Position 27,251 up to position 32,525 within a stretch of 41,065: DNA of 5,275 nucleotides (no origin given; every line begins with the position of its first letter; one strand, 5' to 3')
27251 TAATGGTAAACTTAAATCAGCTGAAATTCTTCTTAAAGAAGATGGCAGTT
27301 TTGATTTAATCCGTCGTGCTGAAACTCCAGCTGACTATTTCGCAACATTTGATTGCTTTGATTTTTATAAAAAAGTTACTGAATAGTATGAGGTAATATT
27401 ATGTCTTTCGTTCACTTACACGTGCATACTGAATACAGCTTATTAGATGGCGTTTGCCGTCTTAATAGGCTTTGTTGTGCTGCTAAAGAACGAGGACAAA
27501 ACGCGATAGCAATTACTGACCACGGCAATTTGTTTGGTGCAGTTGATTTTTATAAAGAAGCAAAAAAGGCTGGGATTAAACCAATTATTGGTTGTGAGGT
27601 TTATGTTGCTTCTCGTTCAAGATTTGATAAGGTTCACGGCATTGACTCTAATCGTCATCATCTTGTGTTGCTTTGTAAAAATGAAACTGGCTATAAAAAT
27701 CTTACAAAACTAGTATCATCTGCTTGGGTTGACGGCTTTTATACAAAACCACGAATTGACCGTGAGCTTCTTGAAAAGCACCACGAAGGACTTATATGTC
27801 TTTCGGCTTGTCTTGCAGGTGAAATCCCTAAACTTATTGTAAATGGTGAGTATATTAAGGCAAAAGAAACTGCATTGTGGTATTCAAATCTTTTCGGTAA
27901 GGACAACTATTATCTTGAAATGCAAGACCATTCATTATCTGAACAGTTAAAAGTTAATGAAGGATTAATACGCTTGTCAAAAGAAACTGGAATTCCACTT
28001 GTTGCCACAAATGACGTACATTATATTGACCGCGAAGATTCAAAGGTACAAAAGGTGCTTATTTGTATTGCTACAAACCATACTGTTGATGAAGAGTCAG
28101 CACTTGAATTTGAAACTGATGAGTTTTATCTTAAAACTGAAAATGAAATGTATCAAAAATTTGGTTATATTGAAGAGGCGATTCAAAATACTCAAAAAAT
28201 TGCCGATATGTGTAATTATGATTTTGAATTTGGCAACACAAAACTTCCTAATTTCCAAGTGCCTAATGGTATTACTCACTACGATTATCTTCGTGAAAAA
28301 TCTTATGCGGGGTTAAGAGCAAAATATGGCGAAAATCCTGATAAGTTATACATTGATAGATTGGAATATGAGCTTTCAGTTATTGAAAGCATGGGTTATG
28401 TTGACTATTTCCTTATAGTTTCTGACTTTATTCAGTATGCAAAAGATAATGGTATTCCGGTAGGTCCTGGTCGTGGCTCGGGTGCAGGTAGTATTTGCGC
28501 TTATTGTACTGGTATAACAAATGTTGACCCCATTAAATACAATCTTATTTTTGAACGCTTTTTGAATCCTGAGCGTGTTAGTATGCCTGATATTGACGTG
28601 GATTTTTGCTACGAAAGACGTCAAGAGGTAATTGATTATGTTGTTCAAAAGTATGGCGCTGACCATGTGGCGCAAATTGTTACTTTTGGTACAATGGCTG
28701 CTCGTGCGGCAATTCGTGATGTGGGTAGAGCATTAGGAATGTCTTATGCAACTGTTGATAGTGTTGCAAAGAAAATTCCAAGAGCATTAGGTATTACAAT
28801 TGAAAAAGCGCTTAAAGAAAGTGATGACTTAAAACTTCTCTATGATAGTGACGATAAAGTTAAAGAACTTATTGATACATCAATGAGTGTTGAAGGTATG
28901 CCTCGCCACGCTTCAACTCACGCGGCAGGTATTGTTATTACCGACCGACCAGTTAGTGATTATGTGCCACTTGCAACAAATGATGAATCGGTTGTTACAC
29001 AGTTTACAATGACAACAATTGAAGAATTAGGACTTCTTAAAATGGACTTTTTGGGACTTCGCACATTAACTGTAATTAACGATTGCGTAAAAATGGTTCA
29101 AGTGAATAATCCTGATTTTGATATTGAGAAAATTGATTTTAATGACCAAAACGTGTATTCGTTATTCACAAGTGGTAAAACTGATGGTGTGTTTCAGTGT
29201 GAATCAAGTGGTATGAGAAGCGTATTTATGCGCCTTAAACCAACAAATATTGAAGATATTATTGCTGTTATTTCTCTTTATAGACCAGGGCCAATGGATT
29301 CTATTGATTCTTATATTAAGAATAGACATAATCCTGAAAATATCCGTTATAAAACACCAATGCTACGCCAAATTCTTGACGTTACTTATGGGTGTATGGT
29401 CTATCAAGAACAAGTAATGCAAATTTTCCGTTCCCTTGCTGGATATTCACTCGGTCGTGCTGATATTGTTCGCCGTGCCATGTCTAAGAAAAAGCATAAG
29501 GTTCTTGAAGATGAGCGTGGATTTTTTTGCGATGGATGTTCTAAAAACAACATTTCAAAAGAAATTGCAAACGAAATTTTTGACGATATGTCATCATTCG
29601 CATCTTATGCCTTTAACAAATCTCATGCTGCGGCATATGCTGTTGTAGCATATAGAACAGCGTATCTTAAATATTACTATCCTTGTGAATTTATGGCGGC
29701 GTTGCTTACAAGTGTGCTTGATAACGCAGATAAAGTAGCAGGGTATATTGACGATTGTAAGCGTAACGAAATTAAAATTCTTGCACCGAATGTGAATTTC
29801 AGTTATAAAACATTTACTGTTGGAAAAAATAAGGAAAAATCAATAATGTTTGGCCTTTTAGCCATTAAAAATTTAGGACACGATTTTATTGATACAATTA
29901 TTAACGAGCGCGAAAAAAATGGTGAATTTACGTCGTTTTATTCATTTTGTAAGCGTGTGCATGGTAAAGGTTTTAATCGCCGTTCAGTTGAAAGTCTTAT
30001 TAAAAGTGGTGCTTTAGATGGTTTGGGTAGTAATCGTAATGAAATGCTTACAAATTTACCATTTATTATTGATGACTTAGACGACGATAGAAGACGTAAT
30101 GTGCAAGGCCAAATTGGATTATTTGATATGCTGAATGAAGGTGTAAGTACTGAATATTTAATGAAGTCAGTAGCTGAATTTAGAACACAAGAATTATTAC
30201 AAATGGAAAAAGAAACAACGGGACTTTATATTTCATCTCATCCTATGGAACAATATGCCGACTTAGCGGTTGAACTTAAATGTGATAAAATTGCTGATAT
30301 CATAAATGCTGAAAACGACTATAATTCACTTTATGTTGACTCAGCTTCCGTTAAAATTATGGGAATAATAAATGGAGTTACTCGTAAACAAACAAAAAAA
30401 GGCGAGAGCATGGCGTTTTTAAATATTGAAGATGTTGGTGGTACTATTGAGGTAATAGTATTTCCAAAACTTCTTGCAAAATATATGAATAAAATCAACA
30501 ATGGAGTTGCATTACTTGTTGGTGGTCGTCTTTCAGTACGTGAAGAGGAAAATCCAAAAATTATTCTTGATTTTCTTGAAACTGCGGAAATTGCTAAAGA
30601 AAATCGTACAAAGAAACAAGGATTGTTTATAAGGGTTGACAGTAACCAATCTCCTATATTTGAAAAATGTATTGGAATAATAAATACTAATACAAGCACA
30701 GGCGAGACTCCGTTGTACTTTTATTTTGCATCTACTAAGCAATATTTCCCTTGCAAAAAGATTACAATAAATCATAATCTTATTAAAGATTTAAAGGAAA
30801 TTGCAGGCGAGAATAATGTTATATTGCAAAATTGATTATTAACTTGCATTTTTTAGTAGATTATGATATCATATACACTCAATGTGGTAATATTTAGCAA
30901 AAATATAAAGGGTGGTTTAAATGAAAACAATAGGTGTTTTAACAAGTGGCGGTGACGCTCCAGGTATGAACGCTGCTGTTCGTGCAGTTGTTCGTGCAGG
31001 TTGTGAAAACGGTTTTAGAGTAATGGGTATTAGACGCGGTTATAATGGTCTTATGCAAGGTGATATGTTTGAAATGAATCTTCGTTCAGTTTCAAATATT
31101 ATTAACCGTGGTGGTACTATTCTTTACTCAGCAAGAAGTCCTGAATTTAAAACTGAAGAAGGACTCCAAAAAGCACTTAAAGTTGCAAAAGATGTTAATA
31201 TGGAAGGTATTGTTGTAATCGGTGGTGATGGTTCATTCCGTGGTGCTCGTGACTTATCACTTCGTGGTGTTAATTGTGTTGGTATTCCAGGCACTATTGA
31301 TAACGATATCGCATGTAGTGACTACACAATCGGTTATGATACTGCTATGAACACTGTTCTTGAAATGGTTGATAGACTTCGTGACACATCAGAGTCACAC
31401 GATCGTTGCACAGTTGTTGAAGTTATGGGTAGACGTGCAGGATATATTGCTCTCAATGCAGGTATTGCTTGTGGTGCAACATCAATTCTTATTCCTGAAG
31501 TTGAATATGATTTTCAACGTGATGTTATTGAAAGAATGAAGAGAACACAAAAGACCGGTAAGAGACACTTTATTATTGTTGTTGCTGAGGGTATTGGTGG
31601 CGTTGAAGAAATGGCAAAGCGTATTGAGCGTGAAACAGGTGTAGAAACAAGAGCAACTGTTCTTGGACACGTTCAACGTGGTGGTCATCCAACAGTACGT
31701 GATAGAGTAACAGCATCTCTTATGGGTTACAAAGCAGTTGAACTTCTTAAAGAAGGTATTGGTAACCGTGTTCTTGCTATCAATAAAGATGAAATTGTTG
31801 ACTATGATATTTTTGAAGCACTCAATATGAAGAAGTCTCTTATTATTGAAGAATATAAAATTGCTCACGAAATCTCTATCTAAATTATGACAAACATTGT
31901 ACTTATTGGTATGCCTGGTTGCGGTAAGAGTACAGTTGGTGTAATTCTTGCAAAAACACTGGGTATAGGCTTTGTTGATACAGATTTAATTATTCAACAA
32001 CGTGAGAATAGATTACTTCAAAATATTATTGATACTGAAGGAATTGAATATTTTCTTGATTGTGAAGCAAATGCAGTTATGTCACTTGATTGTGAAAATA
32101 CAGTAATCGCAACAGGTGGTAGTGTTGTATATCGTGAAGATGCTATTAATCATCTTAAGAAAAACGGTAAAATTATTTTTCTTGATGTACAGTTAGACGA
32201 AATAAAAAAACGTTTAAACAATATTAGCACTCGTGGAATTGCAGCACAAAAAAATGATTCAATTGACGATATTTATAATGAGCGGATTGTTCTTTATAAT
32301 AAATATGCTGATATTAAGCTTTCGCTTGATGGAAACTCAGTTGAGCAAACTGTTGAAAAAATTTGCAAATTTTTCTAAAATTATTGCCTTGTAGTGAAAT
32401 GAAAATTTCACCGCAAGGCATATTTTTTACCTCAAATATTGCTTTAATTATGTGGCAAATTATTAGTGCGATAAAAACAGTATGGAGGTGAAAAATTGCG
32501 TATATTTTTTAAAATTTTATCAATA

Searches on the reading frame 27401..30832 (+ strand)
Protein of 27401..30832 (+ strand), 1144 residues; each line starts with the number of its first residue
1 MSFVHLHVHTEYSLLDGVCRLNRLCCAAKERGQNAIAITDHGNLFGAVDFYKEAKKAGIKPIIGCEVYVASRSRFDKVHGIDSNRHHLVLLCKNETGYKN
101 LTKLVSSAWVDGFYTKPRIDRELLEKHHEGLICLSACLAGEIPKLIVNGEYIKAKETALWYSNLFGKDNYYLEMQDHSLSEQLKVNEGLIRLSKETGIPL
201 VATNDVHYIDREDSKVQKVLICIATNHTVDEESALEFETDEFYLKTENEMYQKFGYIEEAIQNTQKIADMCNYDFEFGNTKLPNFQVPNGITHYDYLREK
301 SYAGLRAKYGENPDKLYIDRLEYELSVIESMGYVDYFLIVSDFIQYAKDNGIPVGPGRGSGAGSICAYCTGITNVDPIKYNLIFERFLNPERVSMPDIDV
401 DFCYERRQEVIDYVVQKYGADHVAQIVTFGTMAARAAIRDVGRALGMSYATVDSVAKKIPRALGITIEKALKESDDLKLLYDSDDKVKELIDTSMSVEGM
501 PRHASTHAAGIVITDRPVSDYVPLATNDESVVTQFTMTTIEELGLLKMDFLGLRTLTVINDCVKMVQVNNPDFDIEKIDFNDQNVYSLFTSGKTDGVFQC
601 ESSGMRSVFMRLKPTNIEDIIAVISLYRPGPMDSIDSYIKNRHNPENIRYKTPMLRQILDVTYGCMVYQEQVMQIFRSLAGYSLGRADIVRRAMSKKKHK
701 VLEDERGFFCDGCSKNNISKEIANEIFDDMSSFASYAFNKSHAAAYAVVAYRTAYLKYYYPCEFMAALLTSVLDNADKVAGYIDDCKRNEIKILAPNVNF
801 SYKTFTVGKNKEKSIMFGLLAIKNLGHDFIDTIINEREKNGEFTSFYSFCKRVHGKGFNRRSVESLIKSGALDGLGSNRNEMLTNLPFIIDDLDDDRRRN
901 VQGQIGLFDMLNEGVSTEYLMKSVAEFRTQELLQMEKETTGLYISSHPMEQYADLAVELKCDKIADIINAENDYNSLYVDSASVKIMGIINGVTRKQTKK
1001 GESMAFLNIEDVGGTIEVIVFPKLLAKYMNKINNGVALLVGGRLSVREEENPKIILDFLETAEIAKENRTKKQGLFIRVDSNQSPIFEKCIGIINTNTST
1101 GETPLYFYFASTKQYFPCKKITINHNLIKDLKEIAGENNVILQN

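Call 37: search_protein_families(library=pfam, proteins=[window:27401-30832:+], max_evalue=0.00001)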
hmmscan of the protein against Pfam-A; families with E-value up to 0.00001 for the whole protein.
window:27401-30832:+ (1144 aa): 5 families
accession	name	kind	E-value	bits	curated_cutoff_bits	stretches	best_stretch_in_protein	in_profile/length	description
PF07733.18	DNA_pol3_alpha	-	1.6e-108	362.7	23.9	1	295-552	1-260/260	Bacterial DNA polymerase III alpha NTPase domain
PF02811.25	PHP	-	6.1e-64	215.7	26.4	1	5-177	1-164/164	PHP domain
PF17657.6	DNA_pol3_finger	-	3.2e-60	202.7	22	1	555-717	1-166/166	Bacterial DNA polymerase III alpha subunit finger domain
PF14579.12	HHH_6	-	3.8e-27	94.7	25.6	1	791-881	2-89/90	Helix-hairpin-helix motif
PF01336.31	tRNA_anti-codon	-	2.3e-08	34.3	27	1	984-1059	1-72/75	OB-fold nucleic acid binding domain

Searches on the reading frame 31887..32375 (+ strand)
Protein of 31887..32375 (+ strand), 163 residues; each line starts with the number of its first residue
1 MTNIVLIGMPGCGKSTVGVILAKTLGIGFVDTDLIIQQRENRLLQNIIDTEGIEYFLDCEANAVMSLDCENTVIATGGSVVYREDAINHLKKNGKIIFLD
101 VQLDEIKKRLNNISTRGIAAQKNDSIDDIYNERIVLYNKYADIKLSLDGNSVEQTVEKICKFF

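Call 38: search_protein_families(library=pfam, proteins=[window:31887-32375:+], max_evalue=0.00001)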
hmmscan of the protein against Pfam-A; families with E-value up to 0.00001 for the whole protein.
window:31887-32375:+ (163 aa): 3 families
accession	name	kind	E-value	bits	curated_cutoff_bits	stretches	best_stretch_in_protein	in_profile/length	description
PF01202.28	SKI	-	7.9e-35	120.8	22.1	1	10-161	1-156/159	Shikimate kinase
PF13238.12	AAA_18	-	3e-08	34.6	29.4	1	4-112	1-110/128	AAA domain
PF13207.12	AAA_17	-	1.2e-06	29.3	27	1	7-126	1-135/136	AAA domain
